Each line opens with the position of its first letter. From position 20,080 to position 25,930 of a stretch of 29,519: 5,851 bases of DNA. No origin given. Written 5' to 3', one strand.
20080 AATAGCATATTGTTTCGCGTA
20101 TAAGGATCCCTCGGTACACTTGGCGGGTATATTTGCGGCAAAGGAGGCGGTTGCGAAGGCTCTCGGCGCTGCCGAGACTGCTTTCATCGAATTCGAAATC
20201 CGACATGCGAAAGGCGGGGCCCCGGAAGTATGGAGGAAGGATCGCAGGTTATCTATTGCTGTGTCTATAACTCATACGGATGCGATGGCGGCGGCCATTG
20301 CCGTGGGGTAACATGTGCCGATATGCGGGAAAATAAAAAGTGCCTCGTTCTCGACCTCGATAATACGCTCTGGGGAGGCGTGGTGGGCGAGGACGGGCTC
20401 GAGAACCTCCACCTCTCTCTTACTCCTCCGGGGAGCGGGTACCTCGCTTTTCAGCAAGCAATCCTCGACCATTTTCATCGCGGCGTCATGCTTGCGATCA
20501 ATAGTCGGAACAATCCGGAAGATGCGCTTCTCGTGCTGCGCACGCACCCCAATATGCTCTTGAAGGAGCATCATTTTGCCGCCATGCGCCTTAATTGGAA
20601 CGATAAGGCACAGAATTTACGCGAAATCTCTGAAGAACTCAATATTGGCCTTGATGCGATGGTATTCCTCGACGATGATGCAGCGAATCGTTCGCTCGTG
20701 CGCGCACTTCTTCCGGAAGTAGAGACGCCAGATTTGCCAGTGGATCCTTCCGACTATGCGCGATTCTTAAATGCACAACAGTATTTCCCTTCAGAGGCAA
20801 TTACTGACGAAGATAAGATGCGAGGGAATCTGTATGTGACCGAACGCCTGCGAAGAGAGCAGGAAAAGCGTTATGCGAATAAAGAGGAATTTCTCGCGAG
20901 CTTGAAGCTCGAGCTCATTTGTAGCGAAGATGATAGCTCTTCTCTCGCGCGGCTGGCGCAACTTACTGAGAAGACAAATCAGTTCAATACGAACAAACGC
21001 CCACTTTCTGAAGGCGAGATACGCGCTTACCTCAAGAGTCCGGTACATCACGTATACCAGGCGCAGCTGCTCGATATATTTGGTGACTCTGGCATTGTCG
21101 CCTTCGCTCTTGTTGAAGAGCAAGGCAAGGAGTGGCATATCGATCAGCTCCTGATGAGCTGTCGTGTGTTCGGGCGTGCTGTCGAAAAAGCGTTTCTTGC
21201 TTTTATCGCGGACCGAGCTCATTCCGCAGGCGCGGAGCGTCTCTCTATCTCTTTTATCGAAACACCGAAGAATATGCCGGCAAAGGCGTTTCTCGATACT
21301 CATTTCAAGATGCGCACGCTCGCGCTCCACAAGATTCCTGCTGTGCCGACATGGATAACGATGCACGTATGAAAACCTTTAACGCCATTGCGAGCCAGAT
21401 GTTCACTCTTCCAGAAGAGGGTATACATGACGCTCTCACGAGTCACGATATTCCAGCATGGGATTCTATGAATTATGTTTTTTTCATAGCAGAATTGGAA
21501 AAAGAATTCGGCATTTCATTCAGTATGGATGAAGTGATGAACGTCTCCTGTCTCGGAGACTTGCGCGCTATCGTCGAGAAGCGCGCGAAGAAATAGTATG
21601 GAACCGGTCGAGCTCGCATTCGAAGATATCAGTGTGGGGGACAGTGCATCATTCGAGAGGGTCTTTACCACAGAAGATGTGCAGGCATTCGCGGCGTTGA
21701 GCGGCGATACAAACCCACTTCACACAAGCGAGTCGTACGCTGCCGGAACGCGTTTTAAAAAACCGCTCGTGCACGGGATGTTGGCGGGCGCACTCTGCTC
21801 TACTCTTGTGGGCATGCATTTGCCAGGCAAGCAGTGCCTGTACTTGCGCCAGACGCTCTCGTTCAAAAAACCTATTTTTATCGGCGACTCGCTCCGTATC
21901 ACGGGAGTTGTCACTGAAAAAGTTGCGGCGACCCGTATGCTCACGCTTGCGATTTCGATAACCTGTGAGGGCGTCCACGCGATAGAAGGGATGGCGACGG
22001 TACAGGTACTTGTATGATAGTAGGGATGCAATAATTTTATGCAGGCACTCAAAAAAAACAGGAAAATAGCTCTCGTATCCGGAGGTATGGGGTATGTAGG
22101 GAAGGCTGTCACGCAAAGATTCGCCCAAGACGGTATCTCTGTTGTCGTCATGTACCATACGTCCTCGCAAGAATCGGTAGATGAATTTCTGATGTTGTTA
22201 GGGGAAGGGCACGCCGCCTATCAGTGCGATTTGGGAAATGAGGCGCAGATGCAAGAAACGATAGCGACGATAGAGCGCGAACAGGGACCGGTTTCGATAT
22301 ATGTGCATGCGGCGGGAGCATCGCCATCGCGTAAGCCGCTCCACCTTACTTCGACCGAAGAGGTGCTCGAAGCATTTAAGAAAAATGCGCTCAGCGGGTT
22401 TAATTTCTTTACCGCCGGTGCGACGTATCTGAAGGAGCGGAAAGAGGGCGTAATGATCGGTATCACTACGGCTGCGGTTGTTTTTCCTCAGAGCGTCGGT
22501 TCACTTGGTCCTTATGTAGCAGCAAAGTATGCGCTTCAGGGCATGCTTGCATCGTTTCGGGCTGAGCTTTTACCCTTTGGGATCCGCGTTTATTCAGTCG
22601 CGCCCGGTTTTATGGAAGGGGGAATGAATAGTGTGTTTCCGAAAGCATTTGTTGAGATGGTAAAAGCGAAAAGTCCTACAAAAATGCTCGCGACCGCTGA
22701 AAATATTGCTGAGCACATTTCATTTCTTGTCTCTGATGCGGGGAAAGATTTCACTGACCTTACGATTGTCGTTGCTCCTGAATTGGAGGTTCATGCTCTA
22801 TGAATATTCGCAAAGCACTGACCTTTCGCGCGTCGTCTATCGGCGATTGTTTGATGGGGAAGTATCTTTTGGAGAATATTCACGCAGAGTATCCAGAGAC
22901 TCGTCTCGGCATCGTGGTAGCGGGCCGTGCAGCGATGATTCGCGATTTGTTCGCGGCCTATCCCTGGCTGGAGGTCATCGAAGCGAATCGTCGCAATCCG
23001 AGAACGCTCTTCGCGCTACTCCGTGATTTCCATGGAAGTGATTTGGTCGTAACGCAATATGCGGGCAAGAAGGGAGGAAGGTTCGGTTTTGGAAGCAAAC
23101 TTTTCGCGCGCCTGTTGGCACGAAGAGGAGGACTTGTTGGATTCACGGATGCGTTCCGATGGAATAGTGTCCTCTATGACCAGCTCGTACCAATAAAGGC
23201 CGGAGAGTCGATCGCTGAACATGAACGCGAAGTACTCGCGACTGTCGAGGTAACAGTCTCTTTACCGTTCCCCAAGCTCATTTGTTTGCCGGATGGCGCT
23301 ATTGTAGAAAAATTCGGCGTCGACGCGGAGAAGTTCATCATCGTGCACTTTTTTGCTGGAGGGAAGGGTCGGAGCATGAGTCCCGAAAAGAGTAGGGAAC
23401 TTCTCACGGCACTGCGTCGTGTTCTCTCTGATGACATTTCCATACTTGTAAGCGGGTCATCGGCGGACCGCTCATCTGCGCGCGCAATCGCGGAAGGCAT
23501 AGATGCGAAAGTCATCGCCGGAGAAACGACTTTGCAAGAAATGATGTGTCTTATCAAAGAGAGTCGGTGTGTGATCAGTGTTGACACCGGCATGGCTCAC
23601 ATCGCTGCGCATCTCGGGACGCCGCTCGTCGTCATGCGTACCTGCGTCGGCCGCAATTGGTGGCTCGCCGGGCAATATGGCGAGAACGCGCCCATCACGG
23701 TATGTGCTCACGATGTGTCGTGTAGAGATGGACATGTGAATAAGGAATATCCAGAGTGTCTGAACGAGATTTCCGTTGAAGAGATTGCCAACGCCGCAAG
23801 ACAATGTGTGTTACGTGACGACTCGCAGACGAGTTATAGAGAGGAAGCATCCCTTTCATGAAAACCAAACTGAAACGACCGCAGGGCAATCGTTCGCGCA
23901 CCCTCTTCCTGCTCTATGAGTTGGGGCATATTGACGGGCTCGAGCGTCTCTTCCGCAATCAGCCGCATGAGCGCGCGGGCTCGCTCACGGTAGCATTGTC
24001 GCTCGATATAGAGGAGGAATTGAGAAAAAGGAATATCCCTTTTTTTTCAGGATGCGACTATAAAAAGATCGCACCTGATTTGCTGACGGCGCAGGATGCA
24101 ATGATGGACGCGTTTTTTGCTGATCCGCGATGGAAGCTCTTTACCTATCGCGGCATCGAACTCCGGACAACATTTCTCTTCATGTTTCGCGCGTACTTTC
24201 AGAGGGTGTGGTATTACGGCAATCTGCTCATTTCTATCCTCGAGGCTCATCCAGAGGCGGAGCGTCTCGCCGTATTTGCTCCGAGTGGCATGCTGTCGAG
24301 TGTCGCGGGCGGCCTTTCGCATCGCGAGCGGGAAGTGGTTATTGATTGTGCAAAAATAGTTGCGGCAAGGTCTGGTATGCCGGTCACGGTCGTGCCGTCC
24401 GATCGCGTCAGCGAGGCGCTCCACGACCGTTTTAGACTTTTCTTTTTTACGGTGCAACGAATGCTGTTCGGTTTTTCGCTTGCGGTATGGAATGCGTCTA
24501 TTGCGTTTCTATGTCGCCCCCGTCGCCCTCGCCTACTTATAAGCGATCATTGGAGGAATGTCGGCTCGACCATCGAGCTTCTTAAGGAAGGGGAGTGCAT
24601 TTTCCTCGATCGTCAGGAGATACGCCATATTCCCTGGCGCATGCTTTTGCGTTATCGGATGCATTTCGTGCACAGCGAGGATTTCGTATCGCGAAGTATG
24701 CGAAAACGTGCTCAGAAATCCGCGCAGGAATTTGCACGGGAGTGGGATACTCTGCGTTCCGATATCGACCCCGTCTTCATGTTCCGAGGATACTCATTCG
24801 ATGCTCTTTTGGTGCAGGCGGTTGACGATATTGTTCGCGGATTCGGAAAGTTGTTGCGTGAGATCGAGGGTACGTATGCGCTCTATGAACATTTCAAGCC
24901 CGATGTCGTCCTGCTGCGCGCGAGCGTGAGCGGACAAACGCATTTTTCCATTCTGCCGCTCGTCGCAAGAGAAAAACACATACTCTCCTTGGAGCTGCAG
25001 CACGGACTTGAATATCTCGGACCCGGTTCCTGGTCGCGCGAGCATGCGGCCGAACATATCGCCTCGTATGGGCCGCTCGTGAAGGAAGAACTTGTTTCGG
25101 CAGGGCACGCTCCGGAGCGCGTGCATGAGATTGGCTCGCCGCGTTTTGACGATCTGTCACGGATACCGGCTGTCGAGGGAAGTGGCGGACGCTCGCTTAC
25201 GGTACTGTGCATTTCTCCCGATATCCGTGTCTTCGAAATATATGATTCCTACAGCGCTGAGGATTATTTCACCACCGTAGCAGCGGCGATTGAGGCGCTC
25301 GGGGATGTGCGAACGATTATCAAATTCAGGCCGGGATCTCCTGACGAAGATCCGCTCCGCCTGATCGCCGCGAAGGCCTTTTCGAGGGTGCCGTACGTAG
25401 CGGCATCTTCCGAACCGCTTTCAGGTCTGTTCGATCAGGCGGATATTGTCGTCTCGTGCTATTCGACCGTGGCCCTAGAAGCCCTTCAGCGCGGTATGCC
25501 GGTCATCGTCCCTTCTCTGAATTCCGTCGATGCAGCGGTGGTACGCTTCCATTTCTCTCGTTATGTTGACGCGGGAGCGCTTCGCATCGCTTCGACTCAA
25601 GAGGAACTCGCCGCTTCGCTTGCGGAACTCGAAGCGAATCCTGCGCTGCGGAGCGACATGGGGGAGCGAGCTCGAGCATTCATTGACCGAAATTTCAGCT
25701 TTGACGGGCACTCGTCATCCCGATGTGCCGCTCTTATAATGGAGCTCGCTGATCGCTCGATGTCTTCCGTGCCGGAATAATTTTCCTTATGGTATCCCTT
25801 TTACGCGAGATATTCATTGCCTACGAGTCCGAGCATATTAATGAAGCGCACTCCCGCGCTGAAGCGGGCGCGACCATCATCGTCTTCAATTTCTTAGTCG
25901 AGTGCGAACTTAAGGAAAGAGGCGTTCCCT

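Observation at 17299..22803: Candidate undescribed Dlt/Alg-like system: FkbH-charged ACP feeding an MBOAT-SGNH relay to acylate the cell surface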

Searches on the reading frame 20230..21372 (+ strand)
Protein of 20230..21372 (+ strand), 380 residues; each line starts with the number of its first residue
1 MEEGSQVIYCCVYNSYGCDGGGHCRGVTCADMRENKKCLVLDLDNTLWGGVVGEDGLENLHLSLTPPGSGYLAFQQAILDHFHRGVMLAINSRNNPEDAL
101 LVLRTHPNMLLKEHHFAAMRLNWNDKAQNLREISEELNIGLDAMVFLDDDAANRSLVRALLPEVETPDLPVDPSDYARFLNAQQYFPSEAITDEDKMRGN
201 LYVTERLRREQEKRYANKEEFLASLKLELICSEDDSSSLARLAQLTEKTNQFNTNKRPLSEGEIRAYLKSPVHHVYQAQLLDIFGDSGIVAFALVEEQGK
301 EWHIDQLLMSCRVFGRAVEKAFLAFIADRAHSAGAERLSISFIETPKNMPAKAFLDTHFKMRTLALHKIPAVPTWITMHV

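Call 4: search_protein_families(library=pfam, proteins=[window:20230-21372:+], max_evalue=0.01)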
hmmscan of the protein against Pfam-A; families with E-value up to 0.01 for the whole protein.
window:20230-21372:+ (380 aa): 1 family
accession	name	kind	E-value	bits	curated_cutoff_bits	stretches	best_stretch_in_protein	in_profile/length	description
PF12689.13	Acid_PPase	-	0.0015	18.9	27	0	39-158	6-141/169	Acid Phosphatase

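Call 5: search_protein_families(library=ncbifam, proteins=[window:20230-21372:+], max_evalue=0.01)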
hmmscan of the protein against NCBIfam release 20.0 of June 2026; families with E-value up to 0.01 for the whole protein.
window:20230-21372:+ (380 aa): 2 families
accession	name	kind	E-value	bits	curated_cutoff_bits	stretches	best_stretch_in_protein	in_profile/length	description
TIGR01686.1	FkbH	subfamily_domain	1.3e-85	287.4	146.65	1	36-358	3-317/323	FkbH domain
TIGR01681.1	HAD-SF-IIIC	subfamily_domain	1.2e-16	61.8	35.75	1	37-158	1-129/132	HAD-IIIC family phosphatase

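Call 45: search_solved_structures(query=window:20323-21372:+, max_evalue=0.01)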
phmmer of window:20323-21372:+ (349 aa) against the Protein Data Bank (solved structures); distinct sequences matched with E-value up to 0.01: 1.
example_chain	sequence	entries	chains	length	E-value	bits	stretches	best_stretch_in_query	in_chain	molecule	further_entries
3slr_A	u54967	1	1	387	3.3e-36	128.3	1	4-159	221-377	uncharacterized protein BF1531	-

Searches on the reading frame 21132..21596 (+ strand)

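Call 4: search_protein_families(library=pfam, proteins=[window:21132-21596:+], max_evalue=0.01)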
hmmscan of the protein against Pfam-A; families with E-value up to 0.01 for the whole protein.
window:21132-21596:+ (154 aa): 1 family
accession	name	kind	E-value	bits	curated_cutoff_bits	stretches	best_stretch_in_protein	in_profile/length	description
PF00550.31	PP-binding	-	0.0003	21.4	20.8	1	111-144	30-63/67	Phosphopantetheine attachment site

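Call 5: search_protein_families(library=ncbifam, proteins=[window:21132-21596:+], max_evalue=0.01)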
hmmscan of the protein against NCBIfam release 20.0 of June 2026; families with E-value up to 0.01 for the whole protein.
window:21132-21596:+ (154 aa): 2 families
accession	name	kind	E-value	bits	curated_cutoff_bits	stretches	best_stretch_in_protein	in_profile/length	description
NF002150.0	PRK00982.1-4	subfamily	2.3e-05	24.5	66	1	75-152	2-79/80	acyl carrier protein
NF009104.0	PRK12449.1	equivalog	0.0077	16.1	70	1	106-151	33-78/80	acyl carrier protein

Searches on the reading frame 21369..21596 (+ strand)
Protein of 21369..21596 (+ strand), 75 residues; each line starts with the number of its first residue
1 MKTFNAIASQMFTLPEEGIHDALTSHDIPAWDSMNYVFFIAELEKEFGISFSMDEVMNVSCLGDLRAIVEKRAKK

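Call 44: search_solved_structures(query=window:21369-21596:+, max_evalue=10)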
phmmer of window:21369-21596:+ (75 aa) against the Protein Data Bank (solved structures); distinct sequences matched with E-value up to 10: 22.
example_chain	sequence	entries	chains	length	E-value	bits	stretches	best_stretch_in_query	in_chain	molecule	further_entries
2lml_A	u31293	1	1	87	1.2e-06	31.9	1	22-73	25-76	Putative acyl carrier protein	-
2cgq_A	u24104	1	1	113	0.0048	20.4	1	18-67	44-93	ACYL CARRIER PROTEIN ACPA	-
6lvt_A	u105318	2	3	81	0.0048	20.4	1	7-72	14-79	Acyl carrier protein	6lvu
2n50_A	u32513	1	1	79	0.013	19.1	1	7-63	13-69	Acyl carrier protein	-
2ava_A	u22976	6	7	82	0.1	16.3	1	30-70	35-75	Acyl carrier protein I, chloroplast | Acyl Carrier Protein | ACYL CARRIER PROTEIN 1, CHLOROPLASTIC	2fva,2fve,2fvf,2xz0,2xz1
1x3o_A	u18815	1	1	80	0.17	15.6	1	6-65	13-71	acyl carrier protein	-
2ehs_A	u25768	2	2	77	0.17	15.5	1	7-68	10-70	Acyl carrier protein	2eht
2fq0_A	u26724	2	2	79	0.25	15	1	7-74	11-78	acyl carrier protein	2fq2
4dxe_H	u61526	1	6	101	0.26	14.9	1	19-68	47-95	Acyl carrier protein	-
3gzl_A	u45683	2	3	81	0.26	14.9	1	7-74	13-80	Acyl carrier protein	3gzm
1hy8_A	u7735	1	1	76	0.37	14.5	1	26-67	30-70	ACYL CARRIER PROTEIN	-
2x2b_A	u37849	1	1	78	0.39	14.4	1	26-67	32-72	ACYL CARRIER PROTEIN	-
2koo_A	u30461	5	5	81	0.69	13.6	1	9-67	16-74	Acyl carrier protein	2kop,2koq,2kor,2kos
2cnr_A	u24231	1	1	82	0.71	13.6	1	9-67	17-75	ACYL CARRIER PROTEIN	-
2lki_A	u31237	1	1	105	0.75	13.5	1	26-72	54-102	Putative uncharacterized protein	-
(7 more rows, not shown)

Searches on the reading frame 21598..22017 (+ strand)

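Call 4: search_protein_families(library=pfam, proteins=[window:21598-22017:+], max_evalue=0.01)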
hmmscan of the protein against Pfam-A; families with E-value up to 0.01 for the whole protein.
window:21598-22017:+ (139 aa): 2 families
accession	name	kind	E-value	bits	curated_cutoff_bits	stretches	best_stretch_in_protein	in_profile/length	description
PF01575.25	MaoC_dehydratas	-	3.3e-19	69.1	27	1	20-112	15-108/123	MaoC like domain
PF13452.11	FAS1_DH_region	-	2.3e-06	28.2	22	1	21-107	12-102/132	FAS1-like, dehydratase domain region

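Call 5: search_protein_families(library=ncbifam, proteins=[window:21598-22017:+], max_evalue=0.01)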
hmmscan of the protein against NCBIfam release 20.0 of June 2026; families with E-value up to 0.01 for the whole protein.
window:21598-22017:+ (139 aa): 6 families
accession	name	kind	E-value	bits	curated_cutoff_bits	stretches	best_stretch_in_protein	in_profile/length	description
NF006045.0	PRK08190.1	subfamily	1.4e-33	116.5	282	1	7-136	10-140/467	bifunctional enoyl-CoA hydratase/phosphate acetyltransferase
NF040620.1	fused_HadA_HadB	exception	5e-09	36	350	1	6-137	194-328/329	fused (3R)-hydroxyacyl-ACP dehydratase subunits HadA/HadB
TIGR02278.1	PaaN-DH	equivalog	3.7e-08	32.1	562.8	1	2-111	519-631/664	phenylacetic acid degradation bifunctional protein PaaZ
NF010246.0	PRK13693.1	equivalog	2.5e-07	30.7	203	1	7-125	5-128/142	(3R)-hydroxyacyl-ACP dehydratase subunit HadB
NF038241.1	RipB_Ich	equivalog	0.00024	21.1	340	1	5-126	21-146/175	(R)-specific enoyl-CoA hydratase RipB/Ich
NF040624.1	HadA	equivalog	0.0034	17.7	180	1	26-105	16-102/144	(3R)-hydroxyacyl-ACP dehydratase subunit HadA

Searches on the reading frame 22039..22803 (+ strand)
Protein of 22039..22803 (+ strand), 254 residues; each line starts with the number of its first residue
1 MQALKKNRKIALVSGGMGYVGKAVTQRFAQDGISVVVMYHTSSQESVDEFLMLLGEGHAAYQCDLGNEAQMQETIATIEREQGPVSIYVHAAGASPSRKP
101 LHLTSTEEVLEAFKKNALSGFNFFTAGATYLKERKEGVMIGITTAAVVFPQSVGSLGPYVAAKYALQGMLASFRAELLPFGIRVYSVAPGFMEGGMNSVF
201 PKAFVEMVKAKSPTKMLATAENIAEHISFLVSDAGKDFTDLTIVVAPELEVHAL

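Call 4: search_protein_families(library=pfam, proteins=[window:22039-22803:+], max_evalue=0.01)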
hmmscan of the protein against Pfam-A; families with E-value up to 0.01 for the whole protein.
window:22039-22803:+ (254 aa): 5 families
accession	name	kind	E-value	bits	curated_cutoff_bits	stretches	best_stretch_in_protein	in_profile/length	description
PF13561.12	adh_short_C2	-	4.7e-34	118.4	27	1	20-243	8-229/236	Enoyl-(Acyl carrier protein) reductase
PF00106.31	adh_short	-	1.2e-27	97.2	26.6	1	9-198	1-188/195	short chain dehydrogenase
PF01370.27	Epimerase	-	6.5e-09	36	20.9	1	11-217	1-202/240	NAD dependent epimerase/dehydratase family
PF08659.16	KR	-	1.6e-08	35.1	22.6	1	12-109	4-105/180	KR domain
PF16363.11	GDP_Man_Dehyd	-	0.0023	17.9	27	1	12-79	1-75/332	GDP-mannose 4,6 dehydratase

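Call 5: search_protein_families(library=ncbifam, proteins=[window:22039-22803:+], max_evalue=0.01)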
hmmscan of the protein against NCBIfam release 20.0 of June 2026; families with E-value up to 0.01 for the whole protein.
window:22039-22803:+ (254 aa): 217 families (the best 25 are shown)
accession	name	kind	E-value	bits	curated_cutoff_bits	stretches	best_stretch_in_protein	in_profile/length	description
NF009466.0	PRK12826.1-2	subfamily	2.7e-33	115.4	222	1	8-243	3-238/248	3-oxoacyl-ACP reductase FabG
TIGR01830.1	3oxo_ACP_reduc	equivalog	8e-30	104.3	297.75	1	11-244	1-233/239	3-oxoacyl-[acyl-carrier-protein] reductase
NF009464.0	PRK12824.1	subfamily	8.9e-29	100.9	269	1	8-242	2-235/245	3-oxoacyl-ACP reductase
NF005559.1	PRK07231.1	subfamily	1.2e-28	100.3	215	1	8-244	4-242/249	glucose 1-dehydrogenase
NF005067.0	PRK06484.1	equivalog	4.4e-27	94.8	713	1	5-245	6-247/524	short chain dehydrogenase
NF004198.0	PRK05653.1-3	equivalog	6.8e-27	94.5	296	1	6-241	5-238/248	3-oxoacyl-ACP reductase FabG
TIGR01829.1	AcAcCoA_reduct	subfamily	7.4e-26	91.3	302.1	1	9-241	1-232/242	acetoacetyl-CoA reductase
NF009546.0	PRK12935.1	equivalog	3.3e-25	89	418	1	6-234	4-231/247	acetoacetyl-CoA reductase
NF047420.2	EF_P_mod_YmfI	equivalog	4e-25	88.9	238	1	11-239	2-225/236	elongation factor P 5-aminopentanone reductase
NF009468.0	PRK12826.1-4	equivalog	2.2e-24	86.5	318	1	8-245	7-243/256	SDR family oxidoreductase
TIGR04316.1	dhbA_paeA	equivalog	3.8e-24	85.6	300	1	11-243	1-241/250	2,3-dihydro-2,3-dihydroxybenzoate dehydrogenase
NF005909.0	PRK07890.1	subfamily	2e-23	83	258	1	8-244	7-252/260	short chain dehydrogenase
NF004197.0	PRK05653.1-1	equivalog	1.2e-22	80.8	332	1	7-245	6-242/249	3-oxoacyl-ACP reductase FabG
NF040605.2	mycolic_FabG1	exception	1.9e-22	80.3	420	1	11-236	4-216/233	3-oxoacyl-ACP reductase FabG1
NF004200.0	PRK05653.1-5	equivalog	2.3e-22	79.8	273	1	9-243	3-235/242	3-oxoacyl-ACP reductase FabG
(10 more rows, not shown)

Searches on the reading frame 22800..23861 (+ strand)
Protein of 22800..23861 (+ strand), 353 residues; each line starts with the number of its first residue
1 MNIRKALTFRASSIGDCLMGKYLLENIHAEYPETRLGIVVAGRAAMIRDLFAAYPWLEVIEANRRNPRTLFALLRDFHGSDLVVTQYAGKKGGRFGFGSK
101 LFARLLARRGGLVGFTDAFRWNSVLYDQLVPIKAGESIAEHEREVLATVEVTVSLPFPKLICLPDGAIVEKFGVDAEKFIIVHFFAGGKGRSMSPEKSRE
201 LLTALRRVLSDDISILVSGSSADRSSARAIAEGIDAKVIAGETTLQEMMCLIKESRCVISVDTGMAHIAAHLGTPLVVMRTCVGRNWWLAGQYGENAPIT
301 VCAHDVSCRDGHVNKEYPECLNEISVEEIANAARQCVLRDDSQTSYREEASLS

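Call 4: search_protein_families(library=pfam, proteins=[window:22800-23861:+], max_evalue=0.01)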
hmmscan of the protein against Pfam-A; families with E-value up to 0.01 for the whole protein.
window:22800-23861:+ (353 aa): 2 families
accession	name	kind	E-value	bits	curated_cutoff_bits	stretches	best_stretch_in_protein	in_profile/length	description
PF01075.23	Glyco_transf_9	-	1.7e-12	47.7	22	1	212-277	137-206/247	Glycosyltransferase family 9 (heptosyltransferase)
PF02350.25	Epimerase_2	-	0.0035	16.7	30.6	1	194-283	196-288/347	UDP-N-acetylglucosamine 2-epimerase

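Call 5: search_protein_families(library=ncbifam, proteins=[window:22800-23861:+], max_evalue=0.01)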
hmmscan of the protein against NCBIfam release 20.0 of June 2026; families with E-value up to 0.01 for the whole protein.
window:22800-23861:+ (353 aa): 6 families
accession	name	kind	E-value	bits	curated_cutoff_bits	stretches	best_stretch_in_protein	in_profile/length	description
TIGR02195.1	heptsyl_trn_II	equivalog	2.4e-14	53.2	134.6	1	150-335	144-336/339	lipopolysaccharide heptosyltransferase II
TIGR02193.1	heptsyl_trn_I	equivalog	7.1e-13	48.5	185.3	1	203-279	203-280/320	lipopolysaccharide heptosyltransferase I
NF008204.0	PRK10964.1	equivalog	1.8e-10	40.5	437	1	122-299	124-296/322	lipopolysaccharide heptosyltransferase RfaC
NF008162.0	PRK10916.1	equivalog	3.3e-09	36.4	569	1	206-332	207-338/348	ADP-heptose--LPS heptosyltransferase RfaF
NF007742.0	PRK10422.1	equivalog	7.5e-07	28.3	467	1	215-288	219-296/352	lipopolysaccharide core heptosyltransferase RfaQ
TIGR02201.1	heptsyl_trn_III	equivalog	1.7e-06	27.3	170.2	1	221-288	224-294/344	putative lipopolysaccharide heptosyltransferase III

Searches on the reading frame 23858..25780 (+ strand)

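Call 5: search_protein_families(library=ncbifam, proteins=[window:23858-25780:+], max_evalue=0.01)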
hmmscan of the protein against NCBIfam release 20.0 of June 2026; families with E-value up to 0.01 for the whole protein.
window:23858-25780:+ (640 aa): 3 families
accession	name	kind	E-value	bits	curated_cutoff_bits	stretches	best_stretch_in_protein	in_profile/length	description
NF046086.1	BFO_1060_trans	domain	4e-06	26.2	200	1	473-630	210-363/365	BFO_1060 family glycosyltransferase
TIGR03088.1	stp2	hypoth_equivalog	0.004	16.3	409.05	1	536-616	286-360/374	TIGR03088 family PEP-CTERM/XrtA system glycosyltransferase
TIGR04326.1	O_ant_LIC13510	subfamily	0.005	15.2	250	1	468-599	463-584/602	TIGR04326 family surface carbohydrate biosynthesis protein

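Call 8: search_protein_families(library=pfam, proteins=[window:23858-25780:+], max_evalue=0.001)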
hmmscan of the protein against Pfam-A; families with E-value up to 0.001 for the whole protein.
window:23858-25780:+ (640 aa): 1 family
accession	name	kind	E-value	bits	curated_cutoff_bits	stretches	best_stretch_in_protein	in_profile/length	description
PF00534.26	Glycos_transf_1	-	6.3e-05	23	26.4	1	520-607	85-171/172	Glycosyl transferases group 1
